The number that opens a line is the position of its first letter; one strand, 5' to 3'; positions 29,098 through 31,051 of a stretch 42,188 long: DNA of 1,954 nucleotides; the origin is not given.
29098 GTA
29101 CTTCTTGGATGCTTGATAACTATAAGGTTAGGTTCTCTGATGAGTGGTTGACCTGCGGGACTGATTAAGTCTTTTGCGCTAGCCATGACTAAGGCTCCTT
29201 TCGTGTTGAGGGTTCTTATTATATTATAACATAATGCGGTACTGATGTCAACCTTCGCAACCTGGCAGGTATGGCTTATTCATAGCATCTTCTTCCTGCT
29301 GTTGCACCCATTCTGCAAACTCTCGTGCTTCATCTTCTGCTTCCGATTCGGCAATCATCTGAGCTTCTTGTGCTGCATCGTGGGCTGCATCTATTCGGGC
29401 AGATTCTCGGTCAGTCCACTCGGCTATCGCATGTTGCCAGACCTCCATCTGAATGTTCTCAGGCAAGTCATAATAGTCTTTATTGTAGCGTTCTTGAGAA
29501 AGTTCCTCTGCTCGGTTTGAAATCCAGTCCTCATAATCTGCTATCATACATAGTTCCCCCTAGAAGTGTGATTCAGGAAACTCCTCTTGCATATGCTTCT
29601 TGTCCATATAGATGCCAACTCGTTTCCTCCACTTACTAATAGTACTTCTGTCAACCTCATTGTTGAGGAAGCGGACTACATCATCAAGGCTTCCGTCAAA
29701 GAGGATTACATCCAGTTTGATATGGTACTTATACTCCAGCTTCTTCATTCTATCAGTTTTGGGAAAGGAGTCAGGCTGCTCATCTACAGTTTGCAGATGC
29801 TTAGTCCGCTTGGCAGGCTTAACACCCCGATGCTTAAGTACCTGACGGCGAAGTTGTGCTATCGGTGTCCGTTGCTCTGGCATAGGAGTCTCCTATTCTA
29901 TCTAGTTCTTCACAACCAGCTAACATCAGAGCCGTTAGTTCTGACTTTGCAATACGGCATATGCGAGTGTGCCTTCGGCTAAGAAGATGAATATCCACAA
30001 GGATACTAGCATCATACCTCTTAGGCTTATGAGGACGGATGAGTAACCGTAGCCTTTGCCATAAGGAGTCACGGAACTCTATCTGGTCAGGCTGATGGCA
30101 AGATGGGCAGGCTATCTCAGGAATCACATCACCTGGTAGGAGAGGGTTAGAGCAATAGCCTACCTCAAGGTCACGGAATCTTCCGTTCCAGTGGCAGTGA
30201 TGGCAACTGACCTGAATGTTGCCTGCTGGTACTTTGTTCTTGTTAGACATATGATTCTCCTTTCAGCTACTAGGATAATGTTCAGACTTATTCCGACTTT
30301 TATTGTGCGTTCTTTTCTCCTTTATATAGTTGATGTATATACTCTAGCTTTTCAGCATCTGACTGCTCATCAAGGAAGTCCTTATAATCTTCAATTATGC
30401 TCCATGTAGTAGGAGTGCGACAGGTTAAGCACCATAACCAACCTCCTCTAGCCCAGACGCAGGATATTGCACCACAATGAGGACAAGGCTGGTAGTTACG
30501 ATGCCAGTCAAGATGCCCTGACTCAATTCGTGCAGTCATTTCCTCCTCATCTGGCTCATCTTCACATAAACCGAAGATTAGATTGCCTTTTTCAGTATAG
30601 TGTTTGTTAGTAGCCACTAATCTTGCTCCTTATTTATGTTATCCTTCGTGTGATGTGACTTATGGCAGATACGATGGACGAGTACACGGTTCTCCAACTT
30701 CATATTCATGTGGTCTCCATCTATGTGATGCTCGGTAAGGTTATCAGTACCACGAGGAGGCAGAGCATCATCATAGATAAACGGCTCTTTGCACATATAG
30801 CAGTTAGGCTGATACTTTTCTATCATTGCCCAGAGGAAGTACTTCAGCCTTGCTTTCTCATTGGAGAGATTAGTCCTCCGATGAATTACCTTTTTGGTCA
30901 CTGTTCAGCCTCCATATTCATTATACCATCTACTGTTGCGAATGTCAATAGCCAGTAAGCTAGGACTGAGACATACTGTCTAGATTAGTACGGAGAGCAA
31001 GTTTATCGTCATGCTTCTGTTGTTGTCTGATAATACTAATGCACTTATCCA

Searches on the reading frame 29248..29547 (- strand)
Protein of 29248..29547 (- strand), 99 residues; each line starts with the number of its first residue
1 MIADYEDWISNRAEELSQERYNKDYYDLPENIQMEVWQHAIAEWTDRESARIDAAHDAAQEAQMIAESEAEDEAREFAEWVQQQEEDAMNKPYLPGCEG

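Call 24: search_protein_families(library=pfam, proteins=[window:29248-29547:-], max_evalue=0.01)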
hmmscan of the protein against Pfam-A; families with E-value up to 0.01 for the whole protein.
window:29248-29547:- (99 aa): 1 family
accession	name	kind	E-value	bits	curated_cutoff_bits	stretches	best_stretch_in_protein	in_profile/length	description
PF09989.15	DUF2229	-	0.0051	16.9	29.4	1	3-87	99-181/218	CoA enzyme activase uncharacterised domain (DUF2229)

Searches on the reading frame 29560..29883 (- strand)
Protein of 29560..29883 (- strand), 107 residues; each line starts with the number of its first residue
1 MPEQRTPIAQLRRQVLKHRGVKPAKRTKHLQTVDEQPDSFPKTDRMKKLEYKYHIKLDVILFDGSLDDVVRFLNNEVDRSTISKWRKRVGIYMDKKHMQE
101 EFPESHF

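Call 24: search_protein_families(library=pfam, proteins=[window:29560-29883:-], max_evalue=0.01)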
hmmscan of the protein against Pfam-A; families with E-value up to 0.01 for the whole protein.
window:29560-29883:- (107 aa): 0 families

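Call 71: search_protein_families(library=pfam, proteins=[window:29560-29883:-], max_evalue=1)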
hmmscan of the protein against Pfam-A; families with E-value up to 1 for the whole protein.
window:29560-29883:- (107 aa): 1 family
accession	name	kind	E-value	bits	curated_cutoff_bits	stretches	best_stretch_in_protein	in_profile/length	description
PF10985.13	DUF2805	-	0.035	14.9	22.5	1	63-100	22-58/71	Protein of unknown function (DUF2805)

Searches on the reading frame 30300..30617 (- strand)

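Call 24: search_protein_families(library=pfam, proteins=[window:30300-30617:-], max_evalue=0.01)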
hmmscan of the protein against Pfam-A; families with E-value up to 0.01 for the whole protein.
window:30300-30617:- (105 aa): 1 family
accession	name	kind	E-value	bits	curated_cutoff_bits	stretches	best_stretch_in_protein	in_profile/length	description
PF14354.12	Lar_restr_allev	-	0.00097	19.8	28.6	1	42-71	3-36/58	Restriction alleviation protein Lar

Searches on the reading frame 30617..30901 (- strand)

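Call 24: search_protein_families(library=pfam, proteins=[window:30617-30901:-], max_evalue=0.01)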
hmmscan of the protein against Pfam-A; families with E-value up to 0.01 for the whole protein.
window:30617-30901:- (94 aa): 0 families

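Call 42: search_protein_families(library=pfam, proteins=[window:30617-30901:-], max_evalue=0.05)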
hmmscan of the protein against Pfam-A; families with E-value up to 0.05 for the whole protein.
window:30617-30901:- (94 aa): 1 family
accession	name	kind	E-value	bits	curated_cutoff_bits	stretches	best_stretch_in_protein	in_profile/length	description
PF01844.29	HNH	-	0.012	16.1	21.4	1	34-85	1-46/47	HNH endonuclease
